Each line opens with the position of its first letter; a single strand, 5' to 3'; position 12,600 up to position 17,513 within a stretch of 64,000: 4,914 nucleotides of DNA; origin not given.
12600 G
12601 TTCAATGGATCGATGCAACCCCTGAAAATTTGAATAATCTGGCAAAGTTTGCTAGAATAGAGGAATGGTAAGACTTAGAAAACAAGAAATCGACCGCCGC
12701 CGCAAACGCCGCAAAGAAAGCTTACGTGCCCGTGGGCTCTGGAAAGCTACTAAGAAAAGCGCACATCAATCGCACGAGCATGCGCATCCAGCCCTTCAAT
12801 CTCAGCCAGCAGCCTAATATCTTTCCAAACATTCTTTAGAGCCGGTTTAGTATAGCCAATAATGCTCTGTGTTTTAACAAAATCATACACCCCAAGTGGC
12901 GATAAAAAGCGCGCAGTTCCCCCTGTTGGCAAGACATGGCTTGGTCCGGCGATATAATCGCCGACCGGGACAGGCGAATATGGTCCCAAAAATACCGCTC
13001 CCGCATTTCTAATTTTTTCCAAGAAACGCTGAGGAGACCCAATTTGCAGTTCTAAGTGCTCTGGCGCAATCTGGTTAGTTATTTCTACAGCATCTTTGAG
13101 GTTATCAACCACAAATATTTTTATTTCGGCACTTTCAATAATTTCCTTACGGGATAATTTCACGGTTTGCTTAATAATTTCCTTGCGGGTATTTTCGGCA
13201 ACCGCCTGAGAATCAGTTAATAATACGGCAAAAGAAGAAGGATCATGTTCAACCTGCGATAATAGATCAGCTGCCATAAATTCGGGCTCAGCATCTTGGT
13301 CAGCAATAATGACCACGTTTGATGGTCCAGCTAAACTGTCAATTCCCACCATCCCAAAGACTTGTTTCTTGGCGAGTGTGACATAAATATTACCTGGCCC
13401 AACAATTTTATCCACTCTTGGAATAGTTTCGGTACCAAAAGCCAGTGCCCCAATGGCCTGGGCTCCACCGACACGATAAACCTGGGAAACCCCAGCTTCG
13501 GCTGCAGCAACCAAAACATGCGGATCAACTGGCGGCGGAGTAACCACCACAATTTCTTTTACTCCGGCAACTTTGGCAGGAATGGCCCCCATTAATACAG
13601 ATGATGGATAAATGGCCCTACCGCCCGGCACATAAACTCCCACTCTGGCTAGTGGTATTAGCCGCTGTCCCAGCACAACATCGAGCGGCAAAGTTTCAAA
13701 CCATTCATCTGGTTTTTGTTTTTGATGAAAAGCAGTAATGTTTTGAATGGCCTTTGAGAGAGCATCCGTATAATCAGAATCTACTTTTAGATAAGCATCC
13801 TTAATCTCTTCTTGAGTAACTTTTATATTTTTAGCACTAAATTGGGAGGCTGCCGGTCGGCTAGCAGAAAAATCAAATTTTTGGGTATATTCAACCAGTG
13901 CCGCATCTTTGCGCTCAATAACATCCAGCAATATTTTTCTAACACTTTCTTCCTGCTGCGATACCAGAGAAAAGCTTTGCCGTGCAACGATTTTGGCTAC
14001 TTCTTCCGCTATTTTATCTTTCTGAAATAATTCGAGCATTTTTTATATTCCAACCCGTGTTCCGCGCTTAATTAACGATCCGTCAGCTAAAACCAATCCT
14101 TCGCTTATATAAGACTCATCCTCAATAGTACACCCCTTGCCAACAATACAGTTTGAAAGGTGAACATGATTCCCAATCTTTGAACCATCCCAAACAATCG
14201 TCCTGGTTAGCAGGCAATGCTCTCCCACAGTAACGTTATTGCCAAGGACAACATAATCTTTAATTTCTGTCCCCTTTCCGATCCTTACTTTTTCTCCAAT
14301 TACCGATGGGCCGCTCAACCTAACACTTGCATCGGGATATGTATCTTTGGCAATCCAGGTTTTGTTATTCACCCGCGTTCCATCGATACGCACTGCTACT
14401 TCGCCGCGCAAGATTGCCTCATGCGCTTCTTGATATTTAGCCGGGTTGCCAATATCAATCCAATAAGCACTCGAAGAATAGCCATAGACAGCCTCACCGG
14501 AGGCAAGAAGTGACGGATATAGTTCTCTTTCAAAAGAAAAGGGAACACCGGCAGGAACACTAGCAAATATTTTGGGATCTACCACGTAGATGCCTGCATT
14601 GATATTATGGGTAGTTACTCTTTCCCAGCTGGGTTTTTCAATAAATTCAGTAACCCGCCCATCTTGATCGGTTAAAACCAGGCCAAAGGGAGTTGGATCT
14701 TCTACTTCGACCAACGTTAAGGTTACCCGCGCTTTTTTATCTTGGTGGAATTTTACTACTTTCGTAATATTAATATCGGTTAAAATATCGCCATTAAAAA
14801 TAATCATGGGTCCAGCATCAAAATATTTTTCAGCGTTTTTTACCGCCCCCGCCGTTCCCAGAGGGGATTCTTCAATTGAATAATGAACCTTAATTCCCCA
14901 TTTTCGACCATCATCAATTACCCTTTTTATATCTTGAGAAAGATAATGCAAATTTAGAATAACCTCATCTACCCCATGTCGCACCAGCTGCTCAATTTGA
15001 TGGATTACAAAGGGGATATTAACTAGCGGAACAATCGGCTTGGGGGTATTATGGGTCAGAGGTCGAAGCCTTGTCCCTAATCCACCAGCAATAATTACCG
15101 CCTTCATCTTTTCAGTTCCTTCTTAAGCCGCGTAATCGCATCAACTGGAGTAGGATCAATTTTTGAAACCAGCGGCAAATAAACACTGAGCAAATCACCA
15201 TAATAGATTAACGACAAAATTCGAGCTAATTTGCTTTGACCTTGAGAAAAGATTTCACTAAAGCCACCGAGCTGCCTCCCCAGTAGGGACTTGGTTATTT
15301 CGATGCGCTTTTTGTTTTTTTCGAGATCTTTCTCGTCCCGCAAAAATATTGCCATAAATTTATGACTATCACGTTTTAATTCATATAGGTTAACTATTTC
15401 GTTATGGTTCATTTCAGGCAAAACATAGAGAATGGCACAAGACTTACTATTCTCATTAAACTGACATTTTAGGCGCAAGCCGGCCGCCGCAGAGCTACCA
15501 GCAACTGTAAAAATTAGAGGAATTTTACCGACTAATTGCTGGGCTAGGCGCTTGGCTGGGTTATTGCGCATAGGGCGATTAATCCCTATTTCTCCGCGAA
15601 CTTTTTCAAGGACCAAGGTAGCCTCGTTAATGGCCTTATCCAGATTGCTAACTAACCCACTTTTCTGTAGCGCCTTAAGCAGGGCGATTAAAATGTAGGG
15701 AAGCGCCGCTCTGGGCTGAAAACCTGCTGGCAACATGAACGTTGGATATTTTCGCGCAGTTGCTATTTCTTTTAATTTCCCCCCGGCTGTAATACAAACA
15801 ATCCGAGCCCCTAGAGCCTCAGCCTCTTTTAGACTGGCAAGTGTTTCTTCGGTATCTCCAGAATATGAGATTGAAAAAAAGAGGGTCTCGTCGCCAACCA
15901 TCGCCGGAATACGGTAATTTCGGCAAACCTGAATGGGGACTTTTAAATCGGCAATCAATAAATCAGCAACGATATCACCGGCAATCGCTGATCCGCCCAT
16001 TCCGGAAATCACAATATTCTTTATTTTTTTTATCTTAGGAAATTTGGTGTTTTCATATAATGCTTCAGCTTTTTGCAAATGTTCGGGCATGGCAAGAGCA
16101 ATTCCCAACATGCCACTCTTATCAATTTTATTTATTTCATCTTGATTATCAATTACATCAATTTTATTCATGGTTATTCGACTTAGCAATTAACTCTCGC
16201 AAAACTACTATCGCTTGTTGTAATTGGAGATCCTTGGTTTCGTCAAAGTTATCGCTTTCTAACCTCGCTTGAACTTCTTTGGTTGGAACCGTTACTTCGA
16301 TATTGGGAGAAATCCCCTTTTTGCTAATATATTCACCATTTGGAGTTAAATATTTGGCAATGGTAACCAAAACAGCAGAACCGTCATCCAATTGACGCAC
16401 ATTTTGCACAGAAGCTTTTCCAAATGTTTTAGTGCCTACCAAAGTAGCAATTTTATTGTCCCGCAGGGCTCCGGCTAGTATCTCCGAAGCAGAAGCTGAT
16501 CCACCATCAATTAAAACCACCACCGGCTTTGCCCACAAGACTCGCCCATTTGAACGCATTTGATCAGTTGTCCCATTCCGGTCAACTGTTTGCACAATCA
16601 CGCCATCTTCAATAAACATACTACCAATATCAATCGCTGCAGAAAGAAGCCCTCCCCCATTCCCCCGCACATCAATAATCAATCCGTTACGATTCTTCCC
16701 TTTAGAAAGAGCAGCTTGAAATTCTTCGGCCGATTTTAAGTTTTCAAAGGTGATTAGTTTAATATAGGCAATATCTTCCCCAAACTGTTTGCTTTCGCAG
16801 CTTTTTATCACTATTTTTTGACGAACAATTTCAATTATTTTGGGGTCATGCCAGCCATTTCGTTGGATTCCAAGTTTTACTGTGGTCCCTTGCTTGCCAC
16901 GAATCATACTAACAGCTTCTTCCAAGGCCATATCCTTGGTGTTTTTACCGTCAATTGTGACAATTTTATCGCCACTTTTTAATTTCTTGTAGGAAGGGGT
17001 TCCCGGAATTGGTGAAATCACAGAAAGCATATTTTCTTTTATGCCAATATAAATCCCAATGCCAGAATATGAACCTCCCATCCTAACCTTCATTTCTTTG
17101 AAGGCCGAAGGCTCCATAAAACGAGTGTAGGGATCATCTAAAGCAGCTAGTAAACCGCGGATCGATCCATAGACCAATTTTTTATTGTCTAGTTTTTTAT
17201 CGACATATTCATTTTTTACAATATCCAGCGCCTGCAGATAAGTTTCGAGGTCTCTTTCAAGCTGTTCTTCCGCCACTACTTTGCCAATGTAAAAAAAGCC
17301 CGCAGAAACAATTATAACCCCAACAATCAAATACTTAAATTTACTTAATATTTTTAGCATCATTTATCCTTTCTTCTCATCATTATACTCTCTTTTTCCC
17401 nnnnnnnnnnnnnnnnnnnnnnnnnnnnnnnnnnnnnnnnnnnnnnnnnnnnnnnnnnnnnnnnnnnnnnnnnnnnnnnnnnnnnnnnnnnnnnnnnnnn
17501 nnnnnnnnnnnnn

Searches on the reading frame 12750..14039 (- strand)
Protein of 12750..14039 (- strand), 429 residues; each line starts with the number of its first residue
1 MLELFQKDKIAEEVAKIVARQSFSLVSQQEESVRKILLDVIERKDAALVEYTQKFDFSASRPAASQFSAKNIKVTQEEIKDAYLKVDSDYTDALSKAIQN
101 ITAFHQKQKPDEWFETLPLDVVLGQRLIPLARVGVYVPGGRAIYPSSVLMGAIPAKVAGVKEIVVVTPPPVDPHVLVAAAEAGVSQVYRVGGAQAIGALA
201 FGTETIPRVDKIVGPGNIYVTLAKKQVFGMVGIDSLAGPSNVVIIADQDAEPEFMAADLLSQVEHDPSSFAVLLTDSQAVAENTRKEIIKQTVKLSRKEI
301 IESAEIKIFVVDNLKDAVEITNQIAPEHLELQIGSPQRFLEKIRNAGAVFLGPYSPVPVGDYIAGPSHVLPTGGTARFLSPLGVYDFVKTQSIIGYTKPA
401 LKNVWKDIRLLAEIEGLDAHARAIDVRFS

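Call 71: search_protein_families(library=pfam, proteins=[window:12750-14039:-], max_evalue=0.0001)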
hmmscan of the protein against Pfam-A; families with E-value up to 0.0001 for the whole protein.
window:12750-14039:- (429 aa): 1 family
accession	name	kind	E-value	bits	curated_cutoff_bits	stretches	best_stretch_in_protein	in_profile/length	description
PF00815.25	Histidinol_dh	-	1.5e-162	541.8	27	1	26-428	8-411/411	Histidinol dehydrogenase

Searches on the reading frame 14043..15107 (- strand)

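Call 71: search_protein_families(library=pfam, proteins=[window:14043-15107:-], max_evalue=0.0001)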
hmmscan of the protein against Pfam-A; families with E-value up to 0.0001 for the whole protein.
window:14043-15107:- (354 aa): 7 families
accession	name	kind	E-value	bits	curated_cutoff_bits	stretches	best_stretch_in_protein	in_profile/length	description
PF00483.29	NTP_transferase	-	2.4e-50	171.9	21.2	1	2-233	1-243/245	Nucleotidyl transferase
PF25084.1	LbH_EIF2B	-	7.3e-17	61.7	54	1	256-351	10-104/105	EIF2B subunit epsilon LbH domain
PF00132.30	Hexapep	-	5.3e-12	45.3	27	1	268-301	2-35/36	Bacterial transferase hexapeptide (six repeats)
PF24894.1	Hexapep_GlmU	-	1.1e-08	35.6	23.3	1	278-334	28-83/104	GlmU-like, C-terminal hexapeptide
PF12804.13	NTP_transf_3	-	1.4e-06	29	27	1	3-108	1-96/160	MobA-like NTP transferase domain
PF25247.1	LbH_GLGC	-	7.5e-06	26.4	27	0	296-339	9-51/135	GLGC left-handed parallel beta-helix domain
PF25087.1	GMPPB_C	-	2.2e-05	24.5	39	1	269-341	6-78/110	GMPPB C-terminal domain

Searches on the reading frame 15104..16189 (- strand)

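Call 71: search_protein_families(library=pfam, proteins=[window:15104-16189:-], max_evalue=0.0001)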
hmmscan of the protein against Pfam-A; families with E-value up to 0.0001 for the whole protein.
window:15104-16189:- (361 aa): 2 families
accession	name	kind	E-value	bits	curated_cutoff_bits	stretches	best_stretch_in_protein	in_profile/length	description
PF10432.14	bact-PGI_C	-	7.6e-47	159.5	24.5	1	209-359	2-151/151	Bacterial phospho-glucose isomerase C-terminal SIS domain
PF01380.27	SIS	-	4.7e-10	39.8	25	1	53-135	2-88/131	SIS domain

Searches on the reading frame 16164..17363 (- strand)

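Call 71: search_protein_families(library=pfam, proteins=[window:16164-17363:-], max_evalue=0.0001)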
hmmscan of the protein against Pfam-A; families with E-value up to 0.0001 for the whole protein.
window:16164-17363:- (399 aa): 5 families
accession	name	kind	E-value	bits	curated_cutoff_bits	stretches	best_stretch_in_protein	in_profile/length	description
PF03572.23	Peptidase_S41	-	2e-56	190.6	24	1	197-357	1-165/165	Peptidase family S41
PF00595.29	PDZ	-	1.4e-10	41.8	23.2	1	94-167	5-81/81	PDZ domain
PF22694.1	CtpB_N-like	-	4.8e-10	40.2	27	1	34-84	33-82/85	Activating protease CtpB N-terminal domain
PF13180.12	PDZ_2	-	1.1e-08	35.7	27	1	101-170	2-71/80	PDZ domain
PF17820.7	PDZ_6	-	3.7e-07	30.2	27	1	117-168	4-54/54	PDZ domain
